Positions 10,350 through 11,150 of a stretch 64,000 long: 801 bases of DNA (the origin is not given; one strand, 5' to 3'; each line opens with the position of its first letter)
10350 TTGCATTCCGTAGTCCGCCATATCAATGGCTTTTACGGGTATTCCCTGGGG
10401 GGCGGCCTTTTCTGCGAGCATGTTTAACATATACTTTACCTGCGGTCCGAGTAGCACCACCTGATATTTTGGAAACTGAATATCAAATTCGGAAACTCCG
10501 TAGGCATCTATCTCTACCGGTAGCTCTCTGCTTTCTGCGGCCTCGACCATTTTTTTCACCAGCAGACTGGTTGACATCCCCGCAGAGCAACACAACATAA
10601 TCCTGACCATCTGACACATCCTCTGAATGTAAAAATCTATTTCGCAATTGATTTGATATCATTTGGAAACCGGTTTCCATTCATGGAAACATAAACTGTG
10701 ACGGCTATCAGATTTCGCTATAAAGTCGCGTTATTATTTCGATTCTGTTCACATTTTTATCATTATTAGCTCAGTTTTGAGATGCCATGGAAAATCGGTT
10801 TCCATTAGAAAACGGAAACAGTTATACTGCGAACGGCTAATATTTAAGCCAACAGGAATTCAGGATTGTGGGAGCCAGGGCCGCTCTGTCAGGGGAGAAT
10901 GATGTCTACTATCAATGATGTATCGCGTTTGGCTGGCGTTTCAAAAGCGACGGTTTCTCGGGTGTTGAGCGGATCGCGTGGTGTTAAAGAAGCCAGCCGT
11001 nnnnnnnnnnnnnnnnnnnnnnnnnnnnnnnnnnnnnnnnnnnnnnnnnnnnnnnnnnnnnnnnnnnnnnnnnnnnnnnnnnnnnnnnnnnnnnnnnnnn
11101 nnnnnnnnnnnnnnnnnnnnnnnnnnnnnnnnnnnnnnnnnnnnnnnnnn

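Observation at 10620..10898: Pair of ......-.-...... palindromes in the divergent regulator/PTS promoter region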

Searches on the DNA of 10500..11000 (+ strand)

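Call 6: search_dna_similar(query=window:10500-11000:+, collection=ecoli_genomes, mode=near, max_rows=30, rows=spread)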
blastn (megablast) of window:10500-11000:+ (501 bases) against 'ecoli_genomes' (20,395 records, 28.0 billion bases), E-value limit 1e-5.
Records with a match: 25; places in all: 25; records where one place covers at least 80% of the query: 25.
Genomes with a match: 25 of 5426; with a place that covers at least 80% of the query: 25. Places per genome that has any: lowest 1, median 1, highest 1. On chromosomes: 25 places; on plasmids: 0.
Best place of each record, by identity: >=99% 22; 95-99% 3.
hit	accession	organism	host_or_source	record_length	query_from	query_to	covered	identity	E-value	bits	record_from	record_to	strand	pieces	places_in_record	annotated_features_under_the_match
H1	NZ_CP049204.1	Escherichia coli strain PapM-32-1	Papio papio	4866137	1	501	100%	100.0%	0e+0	926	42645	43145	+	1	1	PTS sugar transporter subunit IIB | LacI family DNA-binding transcriptional regulator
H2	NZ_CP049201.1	Escherichia coli strain PapRG-04-4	Papio papio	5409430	1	501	100%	100.0%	0e+0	926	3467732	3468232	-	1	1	PTS sugar transporter subunit IIB | LacI family DNA-binding transcriptional regulator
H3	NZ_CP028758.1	Escherichia coli strain A16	Otter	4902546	1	501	100%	100.0%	0e+0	926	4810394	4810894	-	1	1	PTS sugar transporter subunit IIB | LacI family DNA-binding transcriptional regulator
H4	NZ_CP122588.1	Escherichia coli strain ETEC6335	Sus scrofa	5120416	1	501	100%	100.0%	0e+0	926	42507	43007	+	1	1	PTS sugar transporter subunit IIB | LacI family DNA-binding transcriptional regulator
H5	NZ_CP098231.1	Escherichia coli strain XJ34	bovine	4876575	1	501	100%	100.0%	0e+0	926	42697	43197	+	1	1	PTS sugar transporter subunit IIB | LacI family DNA-binding transcriptional regulator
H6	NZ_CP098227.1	Escherichia coli strain XJ6-3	bovine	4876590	1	501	100%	100.0%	0e+0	926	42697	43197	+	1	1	PTS sugar transporter subunit IIB | LacI family DNA-binding transcriptional regulator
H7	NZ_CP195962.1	Escherichia coli strain D8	Water sample from the Juan Diaz River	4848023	1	501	100%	100.0%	0e+0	926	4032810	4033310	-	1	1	PTS sugar transporter subunit IIB | LacI family DNA-binding transcriptional regulator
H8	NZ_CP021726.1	Escherichia coli strain Combat11I9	Homo sapiens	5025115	1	501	100%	99.8%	0e+0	920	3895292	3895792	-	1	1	PTS sugar transporter subunit IIB | LacI family DNA-binding transcriptional regulator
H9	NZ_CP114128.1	Escherichia coli strain PE164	pig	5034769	1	501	100%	99.8%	0e+0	920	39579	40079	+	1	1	PTS sugar transporter subunit IIB | LacI family DNA-binding transcriptional regulator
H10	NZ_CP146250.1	Escherichia coli strain L26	chicken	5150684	1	501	100%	99.8%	0e+0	920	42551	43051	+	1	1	PTS sugar transporter subunit IIB | LacI family DNA-binding transcriptional regulator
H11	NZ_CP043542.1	Escherichia coli strain F2_81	Sus scrofa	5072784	1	501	100%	99.8%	0e+0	920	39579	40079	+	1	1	PTS sugar transporter subunit IIB | LacI family DNA-binding transcriptional regulator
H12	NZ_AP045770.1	Escherichia coli strain 23CRST011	Homo sapiens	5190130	1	501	100%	99.8%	0e+0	920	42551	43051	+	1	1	PTS sugar transporter subunit IIB | LacI family DNA-binding transcriptional regulator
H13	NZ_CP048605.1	Escherichia coli strain PapRG-06-5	Papio papio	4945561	1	501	100%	99.6%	0e+0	915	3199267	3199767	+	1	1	PTS sugar transporter subunit IIB | LacI family DNA-binding transcriptional regulator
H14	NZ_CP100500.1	Escherichia coli strain LH50-c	Gallus gallus domesticus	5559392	1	501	100%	99.6%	0e+0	915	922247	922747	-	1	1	PTS sugar transporter subunit IIB | LacI family DNA-binding transcriptional regulator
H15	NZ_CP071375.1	Escherichia coli strain E105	fish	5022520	1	501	100%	99.6%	0e+0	915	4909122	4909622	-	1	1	PTS sugar transporter subunit IIB | LacI family DNA-binding transcriptional regulator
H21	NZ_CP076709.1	Escherichia coli O158:H23 strain CFIAFB20140388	missing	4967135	1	501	100%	99.0%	0e+0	898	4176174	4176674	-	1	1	PTS sugar transporter subunit IIB | LacI family DNA-binding transcriptional regulator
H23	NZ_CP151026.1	Escherichia coli strain 19KM1831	Dog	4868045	1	501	100%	98.6%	0e+0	887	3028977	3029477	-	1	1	PTS sugar transporter subunit IIB | LacI family DNA-binding transcriptional regulator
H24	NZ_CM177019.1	Escherichia coli strain RMDEC465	Homo sapiens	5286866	1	501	100%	98.4%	0e+0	881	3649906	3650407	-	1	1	PTS sugar transporter subunit IIB | LacI family DNA-binding transcriptional regulator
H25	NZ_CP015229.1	Escherichia coli strain 06-00048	alfalfa sprout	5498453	1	501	100%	98.4%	0e+0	881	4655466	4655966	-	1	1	PTS sugar transporter subunit IIB | LacI family DNA-binding transcriptional regulator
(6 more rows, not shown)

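Call 8: get_annotated_region(hit=H1, flank=9000)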
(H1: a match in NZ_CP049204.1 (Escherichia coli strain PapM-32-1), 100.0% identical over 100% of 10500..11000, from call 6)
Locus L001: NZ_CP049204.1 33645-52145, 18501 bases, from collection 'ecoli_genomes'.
description: Escherichia coli strain PapM-32-1 chromosome, complete genome
organism: Escherichia coli strain PapM-32-1 (NCBI taxid 562)
replicon: chromosome; assembly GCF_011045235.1
host: Papio papio; source: stool; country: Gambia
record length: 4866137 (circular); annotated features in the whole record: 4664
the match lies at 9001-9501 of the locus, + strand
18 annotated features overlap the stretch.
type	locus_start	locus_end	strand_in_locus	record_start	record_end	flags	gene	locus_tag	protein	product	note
CDS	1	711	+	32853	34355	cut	uhpB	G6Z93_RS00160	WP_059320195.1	signal transduction histidine-protein kinase/phosphatase UhpB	-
CDS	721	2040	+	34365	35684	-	uhpC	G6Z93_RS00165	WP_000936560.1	MFS transporter family glucose-6-phosphate receptor UhpC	-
CDS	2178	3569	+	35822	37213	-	uhpT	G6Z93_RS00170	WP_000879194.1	hexose-6-phosphate:phosphate antiporter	-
CDS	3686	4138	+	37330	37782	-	-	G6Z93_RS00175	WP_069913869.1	DUF1198 family protein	-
CDS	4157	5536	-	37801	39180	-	-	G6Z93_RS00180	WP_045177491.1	carbohydrate porin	-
CDS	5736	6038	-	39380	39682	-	-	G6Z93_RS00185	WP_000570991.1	PTS lactose/cellobiose transporter subunit IIA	-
CDS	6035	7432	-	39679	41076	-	-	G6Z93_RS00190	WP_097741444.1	glycoside hydrolase family 1 protein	-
CDS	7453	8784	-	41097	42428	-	-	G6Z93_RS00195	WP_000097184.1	PTS cellobiose transporter subunit IIC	-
CDS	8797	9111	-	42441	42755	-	-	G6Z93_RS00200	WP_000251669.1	PTS sugar transporter subunit IIB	-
CDS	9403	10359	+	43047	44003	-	-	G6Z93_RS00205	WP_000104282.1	LacI family DNA-binding transcriptional regulator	-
CDS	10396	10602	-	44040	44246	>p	-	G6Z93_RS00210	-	YicS family protein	incomplete; partial in the middle of a contig; missing N-terminus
CDS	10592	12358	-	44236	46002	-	adeD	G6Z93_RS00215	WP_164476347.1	adenine deaminase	-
CDS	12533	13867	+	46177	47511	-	adeQ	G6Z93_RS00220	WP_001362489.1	adenine permease AdeQ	-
CDS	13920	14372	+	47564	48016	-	-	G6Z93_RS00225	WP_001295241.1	DUF1198 domain-containing protein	-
CDS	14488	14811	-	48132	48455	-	-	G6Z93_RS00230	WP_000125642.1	helix-turn-helix domain-containing protein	-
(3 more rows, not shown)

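Call 45: get_annotated_region(hit=H25, flank=0)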
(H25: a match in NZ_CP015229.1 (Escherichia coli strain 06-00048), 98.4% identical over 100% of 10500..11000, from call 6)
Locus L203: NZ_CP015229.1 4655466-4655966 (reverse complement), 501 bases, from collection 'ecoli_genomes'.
description: Escherichia coli strain 06-00048 chromosome, complete genome
organism: Escherichia coli strain 06-00048 (NCBI taxid 562)
replicon: chromosome; assembly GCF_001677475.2
host: -; source: alfalfa sprout; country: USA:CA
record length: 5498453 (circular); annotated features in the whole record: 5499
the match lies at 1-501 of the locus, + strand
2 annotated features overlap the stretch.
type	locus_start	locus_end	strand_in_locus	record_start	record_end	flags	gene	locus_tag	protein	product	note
CDS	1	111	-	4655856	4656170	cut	-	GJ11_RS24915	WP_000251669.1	PTS sugar transporter subunit IIB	-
CDS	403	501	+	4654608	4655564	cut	-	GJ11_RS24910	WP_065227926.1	LacI family DNA-binding transcriptional regulator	-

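Call 46: get_annotated_region(hit=H24, flank=0)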
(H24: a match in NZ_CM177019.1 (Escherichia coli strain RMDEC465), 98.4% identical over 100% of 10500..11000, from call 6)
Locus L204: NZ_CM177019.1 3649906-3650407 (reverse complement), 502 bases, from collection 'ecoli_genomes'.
description: Escherichia coli strain RMDEC465 chromosome, whole genome shotgun sequence
organism: Escherichia coli strain RMDEC465 (NCBI taxid 562)
replicon: chromosome; assembly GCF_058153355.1
host: Homo sapiens; source: stool; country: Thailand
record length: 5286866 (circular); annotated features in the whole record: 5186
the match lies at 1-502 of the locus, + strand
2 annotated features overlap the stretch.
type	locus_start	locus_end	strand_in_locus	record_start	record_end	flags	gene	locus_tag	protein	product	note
CDS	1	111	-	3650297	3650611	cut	-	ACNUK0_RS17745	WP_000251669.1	PTS sugar transporter subunit IIB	-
CDS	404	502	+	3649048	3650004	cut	-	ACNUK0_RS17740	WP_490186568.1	LacI family DNA-binding transcriptional regulator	-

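Call 47: get_annotated_region(hit=H23, flank=0)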
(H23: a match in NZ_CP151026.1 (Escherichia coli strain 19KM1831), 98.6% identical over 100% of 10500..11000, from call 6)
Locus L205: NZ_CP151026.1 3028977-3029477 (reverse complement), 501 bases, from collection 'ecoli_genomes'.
description: Escherichia coli strain 19KM1831 chromosome, complete genome
organism: Escherichia coli strain 19KM1831 (NCBI taxid 562)
replicon: chromosome; assembly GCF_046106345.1
host: Dog; source: Rectal; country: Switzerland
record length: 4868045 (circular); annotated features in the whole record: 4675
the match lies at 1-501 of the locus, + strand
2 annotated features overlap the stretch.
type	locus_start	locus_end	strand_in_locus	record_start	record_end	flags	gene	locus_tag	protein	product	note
CDS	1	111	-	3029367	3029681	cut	-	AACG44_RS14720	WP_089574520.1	PTS sugar transporter subunit IIB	-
CDS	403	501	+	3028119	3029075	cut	-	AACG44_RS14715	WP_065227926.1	LacI family DNA-binding transcriptional regulator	-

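Call 52: search_rna_families(source=window, start=10550, end=10950, threshold=evalue, max_evalue=1)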
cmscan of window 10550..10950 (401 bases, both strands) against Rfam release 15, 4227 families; matches with E-value up to 1: 0.
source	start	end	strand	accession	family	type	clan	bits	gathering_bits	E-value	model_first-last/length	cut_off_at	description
